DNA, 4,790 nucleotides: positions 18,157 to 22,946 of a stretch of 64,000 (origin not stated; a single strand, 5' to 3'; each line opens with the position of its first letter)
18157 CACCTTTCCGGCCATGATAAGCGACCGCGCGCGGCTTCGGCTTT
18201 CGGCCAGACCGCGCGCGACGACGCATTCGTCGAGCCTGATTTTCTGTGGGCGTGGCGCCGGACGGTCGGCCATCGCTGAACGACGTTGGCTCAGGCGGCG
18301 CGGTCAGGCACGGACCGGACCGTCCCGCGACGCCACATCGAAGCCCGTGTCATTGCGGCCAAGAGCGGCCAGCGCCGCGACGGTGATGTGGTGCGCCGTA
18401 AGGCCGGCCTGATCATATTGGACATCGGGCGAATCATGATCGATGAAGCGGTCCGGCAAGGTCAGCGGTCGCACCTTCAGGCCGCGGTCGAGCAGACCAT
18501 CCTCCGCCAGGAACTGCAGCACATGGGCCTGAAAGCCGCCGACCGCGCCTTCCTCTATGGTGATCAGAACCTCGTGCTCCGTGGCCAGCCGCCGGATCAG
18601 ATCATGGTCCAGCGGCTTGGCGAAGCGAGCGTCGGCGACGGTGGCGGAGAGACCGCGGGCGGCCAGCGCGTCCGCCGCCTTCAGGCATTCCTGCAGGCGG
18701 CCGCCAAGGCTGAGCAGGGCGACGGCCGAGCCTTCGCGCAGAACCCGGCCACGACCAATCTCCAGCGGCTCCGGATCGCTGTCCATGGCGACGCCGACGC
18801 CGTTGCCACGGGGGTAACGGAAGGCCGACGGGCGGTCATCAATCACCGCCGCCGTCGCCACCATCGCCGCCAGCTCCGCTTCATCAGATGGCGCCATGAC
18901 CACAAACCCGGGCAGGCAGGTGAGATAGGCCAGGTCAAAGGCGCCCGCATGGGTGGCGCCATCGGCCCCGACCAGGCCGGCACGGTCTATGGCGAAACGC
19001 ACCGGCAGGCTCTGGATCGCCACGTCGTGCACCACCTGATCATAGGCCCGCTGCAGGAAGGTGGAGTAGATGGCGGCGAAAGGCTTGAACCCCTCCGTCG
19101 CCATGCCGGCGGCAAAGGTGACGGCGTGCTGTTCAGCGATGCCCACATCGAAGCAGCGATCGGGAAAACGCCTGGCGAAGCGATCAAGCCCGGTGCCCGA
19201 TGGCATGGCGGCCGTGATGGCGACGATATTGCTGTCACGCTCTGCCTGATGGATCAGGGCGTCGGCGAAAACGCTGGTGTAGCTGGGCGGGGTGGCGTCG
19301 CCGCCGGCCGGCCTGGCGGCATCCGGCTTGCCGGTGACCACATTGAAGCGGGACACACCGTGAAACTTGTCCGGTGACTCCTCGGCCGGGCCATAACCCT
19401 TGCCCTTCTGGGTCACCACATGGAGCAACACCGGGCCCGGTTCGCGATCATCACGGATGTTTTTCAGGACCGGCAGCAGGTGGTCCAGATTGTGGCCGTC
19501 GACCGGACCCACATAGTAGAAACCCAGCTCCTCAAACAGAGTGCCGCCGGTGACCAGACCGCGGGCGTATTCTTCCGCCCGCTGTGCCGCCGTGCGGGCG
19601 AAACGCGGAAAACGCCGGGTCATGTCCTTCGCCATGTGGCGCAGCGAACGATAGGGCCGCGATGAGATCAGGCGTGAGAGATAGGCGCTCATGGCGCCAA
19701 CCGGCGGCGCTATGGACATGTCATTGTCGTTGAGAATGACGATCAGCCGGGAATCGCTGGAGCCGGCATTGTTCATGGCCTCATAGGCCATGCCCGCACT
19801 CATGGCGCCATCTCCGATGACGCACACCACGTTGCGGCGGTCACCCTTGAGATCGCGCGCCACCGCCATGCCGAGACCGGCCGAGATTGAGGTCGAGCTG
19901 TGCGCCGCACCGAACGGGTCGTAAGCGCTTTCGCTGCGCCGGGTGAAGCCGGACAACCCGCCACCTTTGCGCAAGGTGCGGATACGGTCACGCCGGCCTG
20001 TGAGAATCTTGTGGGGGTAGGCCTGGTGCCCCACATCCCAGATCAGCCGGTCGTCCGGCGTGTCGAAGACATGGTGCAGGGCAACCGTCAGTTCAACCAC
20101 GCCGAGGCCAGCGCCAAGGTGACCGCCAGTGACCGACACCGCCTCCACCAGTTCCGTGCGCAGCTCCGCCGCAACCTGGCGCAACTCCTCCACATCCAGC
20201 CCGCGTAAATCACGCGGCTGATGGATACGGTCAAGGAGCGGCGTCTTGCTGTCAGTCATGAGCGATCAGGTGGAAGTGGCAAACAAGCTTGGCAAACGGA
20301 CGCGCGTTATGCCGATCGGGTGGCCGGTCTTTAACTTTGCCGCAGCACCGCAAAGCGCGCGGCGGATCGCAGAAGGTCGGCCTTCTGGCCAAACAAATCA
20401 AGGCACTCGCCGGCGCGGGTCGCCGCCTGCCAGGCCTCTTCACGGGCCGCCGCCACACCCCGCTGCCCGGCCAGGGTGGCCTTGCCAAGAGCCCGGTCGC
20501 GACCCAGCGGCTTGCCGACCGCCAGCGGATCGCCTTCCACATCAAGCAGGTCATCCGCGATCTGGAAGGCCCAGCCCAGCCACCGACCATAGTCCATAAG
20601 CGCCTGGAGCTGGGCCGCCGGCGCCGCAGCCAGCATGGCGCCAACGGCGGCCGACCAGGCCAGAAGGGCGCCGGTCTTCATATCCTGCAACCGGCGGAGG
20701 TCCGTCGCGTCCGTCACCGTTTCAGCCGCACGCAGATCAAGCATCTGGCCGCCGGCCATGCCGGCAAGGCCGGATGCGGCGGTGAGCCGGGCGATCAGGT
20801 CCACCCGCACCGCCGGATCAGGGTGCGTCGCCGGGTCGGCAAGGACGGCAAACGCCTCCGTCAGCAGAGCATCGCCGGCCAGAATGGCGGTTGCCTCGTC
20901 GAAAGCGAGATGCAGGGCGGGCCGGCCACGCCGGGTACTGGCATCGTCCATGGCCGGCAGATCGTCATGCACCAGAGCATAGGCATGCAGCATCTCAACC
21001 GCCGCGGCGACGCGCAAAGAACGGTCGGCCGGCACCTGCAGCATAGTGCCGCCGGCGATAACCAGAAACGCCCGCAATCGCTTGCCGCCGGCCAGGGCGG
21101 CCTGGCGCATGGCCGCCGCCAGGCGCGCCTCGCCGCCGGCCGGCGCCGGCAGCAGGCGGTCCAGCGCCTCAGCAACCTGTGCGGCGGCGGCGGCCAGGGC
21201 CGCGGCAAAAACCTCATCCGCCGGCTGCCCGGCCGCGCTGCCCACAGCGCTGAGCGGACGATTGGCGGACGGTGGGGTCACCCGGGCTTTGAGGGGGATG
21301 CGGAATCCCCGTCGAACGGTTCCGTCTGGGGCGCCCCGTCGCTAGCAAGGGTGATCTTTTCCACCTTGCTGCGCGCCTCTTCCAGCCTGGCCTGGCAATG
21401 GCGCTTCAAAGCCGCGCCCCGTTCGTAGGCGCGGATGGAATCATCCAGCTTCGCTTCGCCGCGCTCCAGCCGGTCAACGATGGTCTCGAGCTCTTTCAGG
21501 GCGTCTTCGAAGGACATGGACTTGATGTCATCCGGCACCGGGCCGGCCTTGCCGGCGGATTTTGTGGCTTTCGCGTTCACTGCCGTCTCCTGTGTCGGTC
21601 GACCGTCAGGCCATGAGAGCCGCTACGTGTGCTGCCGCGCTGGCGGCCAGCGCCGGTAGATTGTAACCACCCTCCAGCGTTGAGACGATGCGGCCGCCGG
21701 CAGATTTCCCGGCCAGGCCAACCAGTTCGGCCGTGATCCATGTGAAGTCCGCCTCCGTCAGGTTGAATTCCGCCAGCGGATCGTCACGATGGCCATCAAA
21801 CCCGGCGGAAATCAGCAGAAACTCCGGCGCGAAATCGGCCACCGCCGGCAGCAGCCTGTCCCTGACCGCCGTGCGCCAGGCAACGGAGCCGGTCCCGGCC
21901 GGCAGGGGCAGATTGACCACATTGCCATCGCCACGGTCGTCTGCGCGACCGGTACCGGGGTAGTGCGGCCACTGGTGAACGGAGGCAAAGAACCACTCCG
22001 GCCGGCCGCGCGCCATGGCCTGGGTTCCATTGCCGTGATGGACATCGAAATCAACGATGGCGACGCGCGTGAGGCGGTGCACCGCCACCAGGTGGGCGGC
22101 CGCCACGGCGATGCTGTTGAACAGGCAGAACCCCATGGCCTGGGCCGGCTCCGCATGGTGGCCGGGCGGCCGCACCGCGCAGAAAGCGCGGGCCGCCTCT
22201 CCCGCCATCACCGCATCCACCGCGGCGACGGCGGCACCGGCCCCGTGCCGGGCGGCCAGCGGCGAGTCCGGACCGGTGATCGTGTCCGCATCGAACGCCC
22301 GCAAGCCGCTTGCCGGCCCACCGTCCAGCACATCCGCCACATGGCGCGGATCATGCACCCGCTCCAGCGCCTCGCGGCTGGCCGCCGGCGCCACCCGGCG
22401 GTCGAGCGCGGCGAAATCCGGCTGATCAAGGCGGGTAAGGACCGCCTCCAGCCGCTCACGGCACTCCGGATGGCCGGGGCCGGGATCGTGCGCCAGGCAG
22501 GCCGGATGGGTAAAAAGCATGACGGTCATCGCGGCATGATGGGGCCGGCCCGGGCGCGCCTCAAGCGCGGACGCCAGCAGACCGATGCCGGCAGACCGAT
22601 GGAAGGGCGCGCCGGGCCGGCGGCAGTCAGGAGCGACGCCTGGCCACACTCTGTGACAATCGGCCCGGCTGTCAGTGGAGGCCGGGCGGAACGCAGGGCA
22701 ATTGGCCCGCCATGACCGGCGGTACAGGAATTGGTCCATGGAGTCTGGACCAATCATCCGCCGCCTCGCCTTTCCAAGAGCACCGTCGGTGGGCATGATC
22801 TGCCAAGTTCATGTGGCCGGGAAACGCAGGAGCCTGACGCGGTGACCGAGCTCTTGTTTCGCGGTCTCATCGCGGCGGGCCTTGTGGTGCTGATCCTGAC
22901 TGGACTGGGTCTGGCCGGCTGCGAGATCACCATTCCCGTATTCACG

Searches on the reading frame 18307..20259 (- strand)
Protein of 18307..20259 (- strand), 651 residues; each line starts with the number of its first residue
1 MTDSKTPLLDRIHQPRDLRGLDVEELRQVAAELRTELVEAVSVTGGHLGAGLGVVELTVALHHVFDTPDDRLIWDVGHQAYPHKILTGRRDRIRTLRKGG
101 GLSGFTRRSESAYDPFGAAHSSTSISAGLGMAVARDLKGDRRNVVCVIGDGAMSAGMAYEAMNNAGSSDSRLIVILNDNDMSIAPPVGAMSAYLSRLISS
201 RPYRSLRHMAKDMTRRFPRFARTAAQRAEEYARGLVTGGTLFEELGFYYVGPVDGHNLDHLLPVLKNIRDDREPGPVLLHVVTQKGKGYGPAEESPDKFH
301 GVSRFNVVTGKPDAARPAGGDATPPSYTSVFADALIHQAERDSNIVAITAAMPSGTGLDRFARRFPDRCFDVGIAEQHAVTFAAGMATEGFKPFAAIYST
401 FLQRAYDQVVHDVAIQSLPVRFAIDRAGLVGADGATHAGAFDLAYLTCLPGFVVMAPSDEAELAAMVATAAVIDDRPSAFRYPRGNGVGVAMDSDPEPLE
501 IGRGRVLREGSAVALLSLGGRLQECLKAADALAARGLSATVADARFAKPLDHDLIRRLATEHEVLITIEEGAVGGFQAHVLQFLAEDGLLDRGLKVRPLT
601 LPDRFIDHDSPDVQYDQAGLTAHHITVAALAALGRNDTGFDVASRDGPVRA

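Call 41: list_cluster_members(proteins=[window:18307-20259:-, window:30806-31165:-, window:30135-30806:-, window:28819-30135:-, window:25415-27061:+])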
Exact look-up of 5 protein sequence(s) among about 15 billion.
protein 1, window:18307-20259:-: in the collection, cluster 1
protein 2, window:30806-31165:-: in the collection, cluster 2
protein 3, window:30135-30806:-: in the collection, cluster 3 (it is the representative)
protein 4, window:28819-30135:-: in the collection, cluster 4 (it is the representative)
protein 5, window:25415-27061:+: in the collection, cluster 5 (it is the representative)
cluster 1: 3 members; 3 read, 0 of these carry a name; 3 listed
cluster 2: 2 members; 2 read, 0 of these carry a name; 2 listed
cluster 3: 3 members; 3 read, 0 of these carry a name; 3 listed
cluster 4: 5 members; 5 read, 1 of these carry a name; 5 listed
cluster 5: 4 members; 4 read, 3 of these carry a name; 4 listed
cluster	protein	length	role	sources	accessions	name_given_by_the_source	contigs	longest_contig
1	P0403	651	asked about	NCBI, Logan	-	-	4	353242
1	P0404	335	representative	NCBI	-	-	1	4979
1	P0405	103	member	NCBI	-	-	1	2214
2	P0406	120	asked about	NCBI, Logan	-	-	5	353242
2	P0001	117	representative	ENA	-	-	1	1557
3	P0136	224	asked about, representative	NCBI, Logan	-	-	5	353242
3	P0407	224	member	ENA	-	-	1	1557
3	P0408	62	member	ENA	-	-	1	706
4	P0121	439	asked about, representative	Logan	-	-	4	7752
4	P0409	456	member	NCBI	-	-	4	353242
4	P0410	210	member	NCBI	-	-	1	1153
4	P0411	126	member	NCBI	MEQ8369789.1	MAG: DUF924 family protein, partial [Alphaproteobacteria bacterium]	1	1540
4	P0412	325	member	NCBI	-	-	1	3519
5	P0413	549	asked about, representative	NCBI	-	-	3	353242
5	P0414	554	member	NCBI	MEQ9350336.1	MAG: urocanate hydratase, partial [Alphaproteobacteria bacterium]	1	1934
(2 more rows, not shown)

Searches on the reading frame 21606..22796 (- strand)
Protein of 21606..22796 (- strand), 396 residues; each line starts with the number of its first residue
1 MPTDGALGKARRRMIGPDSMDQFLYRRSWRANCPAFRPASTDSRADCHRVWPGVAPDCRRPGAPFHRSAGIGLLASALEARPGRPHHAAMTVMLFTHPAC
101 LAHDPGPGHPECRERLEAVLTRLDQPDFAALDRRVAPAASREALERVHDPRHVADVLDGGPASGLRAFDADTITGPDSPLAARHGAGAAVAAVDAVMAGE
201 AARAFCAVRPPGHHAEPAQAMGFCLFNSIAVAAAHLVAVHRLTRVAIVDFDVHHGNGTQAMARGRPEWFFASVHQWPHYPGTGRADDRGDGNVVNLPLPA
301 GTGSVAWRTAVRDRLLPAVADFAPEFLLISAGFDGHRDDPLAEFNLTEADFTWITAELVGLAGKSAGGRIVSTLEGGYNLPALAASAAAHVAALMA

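Call 10: search_protein_families(library=pfam, proteins=[window:21606-22796:-], max_evalue=0.001)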
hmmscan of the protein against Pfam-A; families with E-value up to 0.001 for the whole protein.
window:21606-22796:- (396 aa): 1 family
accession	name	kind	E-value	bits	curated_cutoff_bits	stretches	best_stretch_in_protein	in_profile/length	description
PF00850.24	Hist_deacetyl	-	3.9e-85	286.2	27.9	1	109-394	1-298/298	Histone deacetylase domain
